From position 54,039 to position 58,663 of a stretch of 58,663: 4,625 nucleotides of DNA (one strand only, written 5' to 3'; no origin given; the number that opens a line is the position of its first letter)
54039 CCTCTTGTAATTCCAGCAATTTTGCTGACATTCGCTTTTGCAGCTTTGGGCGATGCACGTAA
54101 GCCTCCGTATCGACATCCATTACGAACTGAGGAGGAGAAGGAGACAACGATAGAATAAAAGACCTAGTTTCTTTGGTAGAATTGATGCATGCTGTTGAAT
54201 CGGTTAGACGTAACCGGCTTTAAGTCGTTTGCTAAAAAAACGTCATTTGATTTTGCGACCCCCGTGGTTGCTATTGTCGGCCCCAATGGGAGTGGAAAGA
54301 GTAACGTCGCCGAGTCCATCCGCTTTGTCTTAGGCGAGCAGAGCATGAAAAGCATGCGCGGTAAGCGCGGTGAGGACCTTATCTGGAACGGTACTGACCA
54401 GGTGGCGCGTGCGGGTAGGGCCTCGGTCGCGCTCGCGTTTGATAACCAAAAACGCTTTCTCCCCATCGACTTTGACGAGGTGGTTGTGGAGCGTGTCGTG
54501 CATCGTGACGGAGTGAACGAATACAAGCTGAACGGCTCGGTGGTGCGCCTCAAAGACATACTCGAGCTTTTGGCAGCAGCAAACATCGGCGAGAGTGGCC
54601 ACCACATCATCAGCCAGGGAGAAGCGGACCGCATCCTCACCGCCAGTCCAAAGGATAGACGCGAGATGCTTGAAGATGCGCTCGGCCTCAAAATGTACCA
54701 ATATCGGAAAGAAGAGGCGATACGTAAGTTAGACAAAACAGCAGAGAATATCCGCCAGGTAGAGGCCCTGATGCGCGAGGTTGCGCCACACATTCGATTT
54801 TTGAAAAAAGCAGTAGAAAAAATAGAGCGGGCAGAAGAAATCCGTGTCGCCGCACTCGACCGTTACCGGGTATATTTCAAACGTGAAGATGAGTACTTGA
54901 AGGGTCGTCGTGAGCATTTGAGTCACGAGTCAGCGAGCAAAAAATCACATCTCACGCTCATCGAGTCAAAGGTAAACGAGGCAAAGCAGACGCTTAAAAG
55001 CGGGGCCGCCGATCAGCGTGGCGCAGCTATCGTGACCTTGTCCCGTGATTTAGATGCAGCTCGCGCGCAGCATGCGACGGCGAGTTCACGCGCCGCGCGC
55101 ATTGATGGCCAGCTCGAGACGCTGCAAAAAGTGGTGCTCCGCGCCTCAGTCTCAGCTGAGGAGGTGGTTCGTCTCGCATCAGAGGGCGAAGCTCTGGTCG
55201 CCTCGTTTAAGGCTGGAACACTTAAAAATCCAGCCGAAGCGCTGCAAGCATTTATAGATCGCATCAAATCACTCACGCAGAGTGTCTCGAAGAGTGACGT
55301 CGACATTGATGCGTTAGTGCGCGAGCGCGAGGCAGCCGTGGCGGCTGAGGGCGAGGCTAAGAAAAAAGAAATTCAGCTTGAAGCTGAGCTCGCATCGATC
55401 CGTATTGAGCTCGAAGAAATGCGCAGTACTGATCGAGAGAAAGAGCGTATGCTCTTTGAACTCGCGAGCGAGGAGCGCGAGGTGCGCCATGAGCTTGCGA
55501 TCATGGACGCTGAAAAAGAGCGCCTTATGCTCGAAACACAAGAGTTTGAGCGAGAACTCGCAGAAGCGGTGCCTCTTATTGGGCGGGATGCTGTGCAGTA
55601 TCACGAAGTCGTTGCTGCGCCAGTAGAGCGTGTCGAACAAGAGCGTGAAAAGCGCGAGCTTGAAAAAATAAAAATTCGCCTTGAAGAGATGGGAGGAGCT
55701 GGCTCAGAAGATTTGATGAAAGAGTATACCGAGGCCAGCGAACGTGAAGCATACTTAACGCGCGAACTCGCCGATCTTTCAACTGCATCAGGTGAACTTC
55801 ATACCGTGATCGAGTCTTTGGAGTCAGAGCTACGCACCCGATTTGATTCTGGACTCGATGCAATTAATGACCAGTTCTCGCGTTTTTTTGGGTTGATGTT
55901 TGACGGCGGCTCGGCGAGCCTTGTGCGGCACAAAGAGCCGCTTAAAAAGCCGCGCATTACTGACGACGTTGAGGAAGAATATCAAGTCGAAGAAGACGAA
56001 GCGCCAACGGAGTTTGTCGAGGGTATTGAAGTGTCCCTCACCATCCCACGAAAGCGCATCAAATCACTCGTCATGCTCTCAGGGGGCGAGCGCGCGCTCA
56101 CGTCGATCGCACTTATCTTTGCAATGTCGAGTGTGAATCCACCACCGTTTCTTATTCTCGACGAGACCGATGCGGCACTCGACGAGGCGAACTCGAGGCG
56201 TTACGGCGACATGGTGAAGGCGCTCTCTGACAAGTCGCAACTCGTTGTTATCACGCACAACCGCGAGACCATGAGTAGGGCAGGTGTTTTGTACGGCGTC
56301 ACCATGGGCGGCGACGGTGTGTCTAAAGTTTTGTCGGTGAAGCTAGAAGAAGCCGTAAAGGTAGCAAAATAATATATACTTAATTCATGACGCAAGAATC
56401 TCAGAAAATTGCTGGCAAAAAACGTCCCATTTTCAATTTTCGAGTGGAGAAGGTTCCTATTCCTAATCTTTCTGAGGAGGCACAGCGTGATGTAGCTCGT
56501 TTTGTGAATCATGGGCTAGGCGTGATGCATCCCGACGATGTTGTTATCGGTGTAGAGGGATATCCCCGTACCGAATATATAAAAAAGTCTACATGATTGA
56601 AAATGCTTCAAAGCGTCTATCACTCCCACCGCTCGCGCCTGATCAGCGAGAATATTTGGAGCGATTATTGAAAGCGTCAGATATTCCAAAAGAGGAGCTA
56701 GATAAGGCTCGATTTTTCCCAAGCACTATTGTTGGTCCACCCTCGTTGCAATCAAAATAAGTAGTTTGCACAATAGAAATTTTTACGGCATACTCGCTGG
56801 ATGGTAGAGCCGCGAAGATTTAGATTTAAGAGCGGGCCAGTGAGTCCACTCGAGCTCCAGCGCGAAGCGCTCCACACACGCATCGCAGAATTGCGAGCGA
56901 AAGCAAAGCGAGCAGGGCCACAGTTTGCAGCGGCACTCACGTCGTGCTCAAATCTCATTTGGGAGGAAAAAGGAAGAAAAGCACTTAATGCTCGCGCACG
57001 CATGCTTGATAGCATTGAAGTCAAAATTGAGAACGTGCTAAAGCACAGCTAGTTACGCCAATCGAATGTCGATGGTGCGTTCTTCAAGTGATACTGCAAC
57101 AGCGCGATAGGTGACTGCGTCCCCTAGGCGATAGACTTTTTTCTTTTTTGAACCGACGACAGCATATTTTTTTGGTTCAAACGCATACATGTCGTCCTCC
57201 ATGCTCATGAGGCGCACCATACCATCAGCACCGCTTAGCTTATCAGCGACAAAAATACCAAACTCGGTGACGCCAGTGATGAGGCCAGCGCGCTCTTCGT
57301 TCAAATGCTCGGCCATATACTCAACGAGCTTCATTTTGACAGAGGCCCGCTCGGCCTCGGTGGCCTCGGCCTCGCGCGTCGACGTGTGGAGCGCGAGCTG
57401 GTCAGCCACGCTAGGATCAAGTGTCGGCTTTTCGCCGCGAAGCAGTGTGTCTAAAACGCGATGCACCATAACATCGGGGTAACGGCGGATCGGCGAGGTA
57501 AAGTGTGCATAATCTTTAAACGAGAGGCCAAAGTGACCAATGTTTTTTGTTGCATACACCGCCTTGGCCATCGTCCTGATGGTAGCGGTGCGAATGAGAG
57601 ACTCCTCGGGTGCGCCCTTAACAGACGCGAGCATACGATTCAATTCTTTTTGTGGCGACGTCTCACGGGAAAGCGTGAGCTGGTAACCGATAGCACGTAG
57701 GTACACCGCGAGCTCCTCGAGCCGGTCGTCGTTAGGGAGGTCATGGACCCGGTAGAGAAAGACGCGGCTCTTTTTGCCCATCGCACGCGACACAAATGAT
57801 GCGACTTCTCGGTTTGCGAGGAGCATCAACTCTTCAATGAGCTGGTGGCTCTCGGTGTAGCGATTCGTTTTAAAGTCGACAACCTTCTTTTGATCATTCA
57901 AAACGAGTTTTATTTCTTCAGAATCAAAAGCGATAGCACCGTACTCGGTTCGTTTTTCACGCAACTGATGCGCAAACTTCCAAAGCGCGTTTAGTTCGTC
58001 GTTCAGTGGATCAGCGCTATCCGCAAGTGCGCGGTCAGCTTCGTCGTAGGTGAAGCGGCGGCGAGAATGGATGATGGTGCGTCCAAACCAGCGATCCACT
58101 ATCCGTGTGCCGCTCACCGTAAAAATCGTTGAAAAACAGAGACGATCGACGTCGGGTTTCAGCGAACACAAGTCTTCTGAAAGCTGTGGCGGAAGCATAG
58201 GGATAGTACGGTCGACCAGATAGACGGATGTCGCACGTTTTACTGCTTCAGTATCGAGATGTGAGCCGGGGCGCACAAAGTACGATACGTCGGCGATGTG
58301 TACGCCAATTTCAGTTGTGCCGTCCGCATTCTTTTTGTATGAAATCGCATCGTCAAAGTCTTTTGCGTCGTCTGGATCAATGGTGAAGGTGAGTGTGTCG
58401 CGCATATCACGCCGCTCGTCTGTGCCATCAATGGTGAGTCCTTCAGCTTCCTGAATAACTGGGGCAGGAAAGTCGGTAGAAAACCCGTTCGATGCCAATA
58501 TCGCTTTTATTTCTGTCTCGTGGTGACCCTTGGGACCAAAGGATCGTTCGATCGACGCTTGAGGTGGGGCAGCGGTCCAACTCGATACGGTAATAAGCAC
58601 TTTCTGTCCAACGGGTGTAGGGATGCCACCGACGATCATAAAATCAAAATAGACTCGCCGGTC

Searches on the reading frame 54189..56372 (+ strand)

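Call 90: search_protein_families(library=pfam, proteins=[window:54189-56372:+], max_evalue=0.00001)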
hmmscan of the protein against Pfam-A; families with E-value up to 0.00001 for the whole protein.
window:54189-56372:+ (727 aa): 5 families
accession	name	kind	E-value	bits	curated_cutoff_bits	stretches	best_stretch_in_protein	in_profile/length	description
PF02463.25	SMC_N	-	7.3e-66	222.2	40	1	3-712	2-219/220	RecF/RecN/SMC N terminal domain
PF13476.12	AAA_23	-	1.8e-15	58.6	27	1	5-214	1-185/201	AAA domain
PF13304.12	AAA_21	-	2.2e-09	38.2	27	0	27-49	2-24/304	AAA domain, putative AbiEii toxin, Type IV TA system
PF13175.12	AAA_15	-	4.4e-09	36.9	32.1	1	1-360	1-254/374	AAA ATPase domain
PF00005.33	ABC_tran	-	5.1e-07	30.8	25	0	25-48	12-35/137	ABC transporter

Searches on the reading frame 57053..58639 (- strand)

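Call 90: search_protein_families(library=pfam, proteins=[window:57053-58639:-], max_evalue=0.00001)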
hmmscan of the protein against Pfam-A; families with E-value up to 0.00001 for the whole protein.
window:57053-58639:- (528 aa): 2 families
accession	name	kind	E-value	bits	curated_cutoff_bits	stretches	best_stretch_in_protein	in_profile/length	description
PF00773.25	RNB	-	2.9e-106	355.9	29.3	1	76-401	1-325/326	RNB domain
PF17876.7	CSD2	-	4.4e-06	27.1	26.2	1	11-58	26-74/74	Cold shock domain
